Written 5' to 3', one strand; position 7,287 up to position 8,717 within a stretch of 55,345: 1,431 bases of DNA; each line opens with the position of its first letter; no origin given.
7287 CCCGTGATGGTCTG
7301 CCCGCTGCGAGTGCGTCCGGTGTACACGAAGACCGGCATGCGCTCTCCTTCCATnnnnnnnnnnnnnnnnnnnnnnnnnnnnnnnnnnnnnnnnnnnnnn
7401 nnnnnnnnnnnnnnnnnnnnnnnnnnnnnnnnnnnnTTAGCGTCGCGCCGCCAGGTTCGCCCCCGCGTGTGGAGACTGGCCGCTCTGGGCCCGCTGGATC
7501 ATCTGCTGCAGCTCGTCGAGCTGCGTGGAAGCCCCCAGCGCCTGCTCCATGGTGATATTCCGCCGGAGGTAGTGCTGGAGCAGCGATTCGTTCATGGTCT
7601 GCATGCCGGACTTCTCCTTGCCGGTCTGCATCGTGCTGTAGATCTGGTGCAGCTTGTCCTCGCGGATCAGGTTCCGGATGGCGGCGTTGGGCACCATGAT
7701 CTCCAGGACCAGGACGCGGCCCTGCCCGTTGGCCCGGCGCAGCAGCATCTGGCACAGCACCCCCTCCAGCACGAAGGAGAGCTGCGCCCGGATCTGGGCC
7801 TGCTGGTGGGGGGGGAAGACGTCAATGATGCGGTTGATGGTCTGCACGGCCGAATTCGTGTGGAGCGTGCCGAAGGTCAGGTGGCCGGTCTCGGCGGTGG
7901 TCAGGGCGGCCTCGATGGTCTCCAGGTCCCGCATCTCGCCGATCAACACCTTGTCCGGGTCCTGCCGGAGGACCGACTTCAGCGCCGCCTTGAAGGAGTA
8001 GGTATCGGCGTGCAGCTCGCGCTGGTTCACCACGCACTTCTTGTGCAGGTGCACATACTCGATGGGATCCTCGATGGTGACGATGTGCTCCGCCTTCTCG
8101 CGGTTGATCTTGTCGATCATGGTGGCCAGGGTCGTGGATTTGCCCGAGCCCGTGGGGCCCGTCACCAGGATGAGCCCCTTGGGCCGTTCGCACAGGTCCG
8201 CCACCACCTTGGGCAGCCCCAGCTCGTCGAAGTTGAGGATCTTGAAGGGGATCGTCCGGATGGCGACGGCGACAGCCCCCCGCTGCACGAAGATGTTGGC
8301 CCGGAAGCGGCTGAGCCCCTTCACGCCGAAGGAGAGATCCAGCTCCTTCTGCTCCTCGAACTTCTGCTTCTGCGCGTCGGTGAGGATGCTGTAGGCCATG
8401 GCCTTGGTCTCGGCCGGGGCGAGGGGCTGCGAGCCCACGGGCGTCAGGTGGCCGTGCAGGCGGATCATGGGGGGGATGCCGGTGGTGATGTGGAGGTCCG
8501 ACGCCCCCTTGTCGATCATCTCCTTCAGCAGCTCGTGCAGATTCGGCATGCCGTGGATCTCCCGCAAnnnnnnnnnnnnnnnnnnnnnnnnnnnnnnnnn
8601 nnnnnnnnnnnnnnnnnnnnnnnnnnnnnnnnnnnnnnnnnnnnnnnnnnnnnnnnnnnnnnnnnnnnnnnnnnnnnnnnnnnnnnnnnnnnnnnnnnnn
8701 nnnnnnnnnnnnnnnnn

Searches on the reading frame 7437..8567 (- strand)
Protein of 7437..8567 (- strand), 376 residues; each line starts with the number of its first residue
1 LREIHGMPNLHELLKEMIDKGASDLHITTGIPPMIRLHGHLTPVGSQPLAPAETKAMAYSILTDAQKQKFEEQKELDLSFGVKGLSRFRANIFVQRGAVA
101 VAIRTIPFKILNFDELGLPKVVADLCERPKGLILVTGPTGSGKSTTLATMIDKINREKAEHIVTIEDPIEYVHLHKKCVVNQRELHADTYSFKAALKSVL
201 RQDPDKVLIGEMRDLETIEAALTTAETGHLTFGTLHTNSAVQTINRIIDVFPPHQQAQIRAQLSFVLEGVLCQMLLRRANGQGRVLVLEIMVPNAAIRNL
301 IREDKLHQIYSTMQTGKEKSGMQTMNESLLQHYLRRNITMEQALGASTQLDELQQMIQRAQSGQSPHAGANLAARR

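Call 11: search_protein_families(library=pfam, proteins=[window:7437-8567:-], max_evalue=0.01)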
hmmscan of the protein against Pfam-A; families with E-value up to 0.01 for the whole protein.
window:7437-8567:- (376 aa): 20 families
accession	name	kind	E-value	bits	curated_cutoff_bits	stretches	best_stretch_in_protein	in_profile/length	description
PF00437.27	T2SSE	-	1.7e-50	172.2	24.9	1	10-315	12-345/370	Type II/IV secretion system protein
PF13401.12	AAA_22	-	3.2e-06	27.9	27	1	129-178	4-45/130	AAA domain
PF13191.12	AAA_16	-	5.4e-06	27.4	32.6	1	128-289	23-139/167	AAA ATPase domain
PF01935.23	DUF87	-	7.1e-05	23.4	23.2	1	134-187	27-69/220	Helicase HerA, central domain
PF25199.1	nSTAND_NTPase5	-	0.0003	21.1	34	1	127-170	38-81/145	Novel STAND NTPase 5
PF01580.24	FtsK_SpoIIIE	-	0.00031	20.7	24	1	120-151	30-60/221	FtsK/SpoIIIE family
PF13173.12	AAA_14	-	0.00038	20.9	27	0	132-176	4-48/129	AAA domain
PF13555.12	AAA_29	-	0.00074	19.7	27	1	129-147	21-39/61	P-loop containing region of AAA domain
PF13604.12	AAA_30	-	0.0023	18.1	27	0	121-157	9-45/191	AAA domain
PF13476.12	AAA_23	-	0.0028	18.7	27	0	129-147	18-36/201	AAA domain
PF12775.13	AAA_7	-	0.0031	17.5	25.8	0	128-161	31-64/181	P-loop containing dynein motor region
PF24883.2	NPHP3_N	-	0.0034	18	24.8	0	130-160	22-52/164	Nephrocystin 3, N-terminal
PF06414.18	Zeta_toxin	-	0.0035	17.3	22.3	0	128-173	15-58/199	Zeta toxin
PF00005.33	ABC_tran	-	0.0037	18.3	25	0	130-182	11-65/137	ABC transporter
PF05272.17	VapE-like_dom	-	0.0053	16.7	25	0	133-206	54-125/217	Virulence-associated protein E-like domain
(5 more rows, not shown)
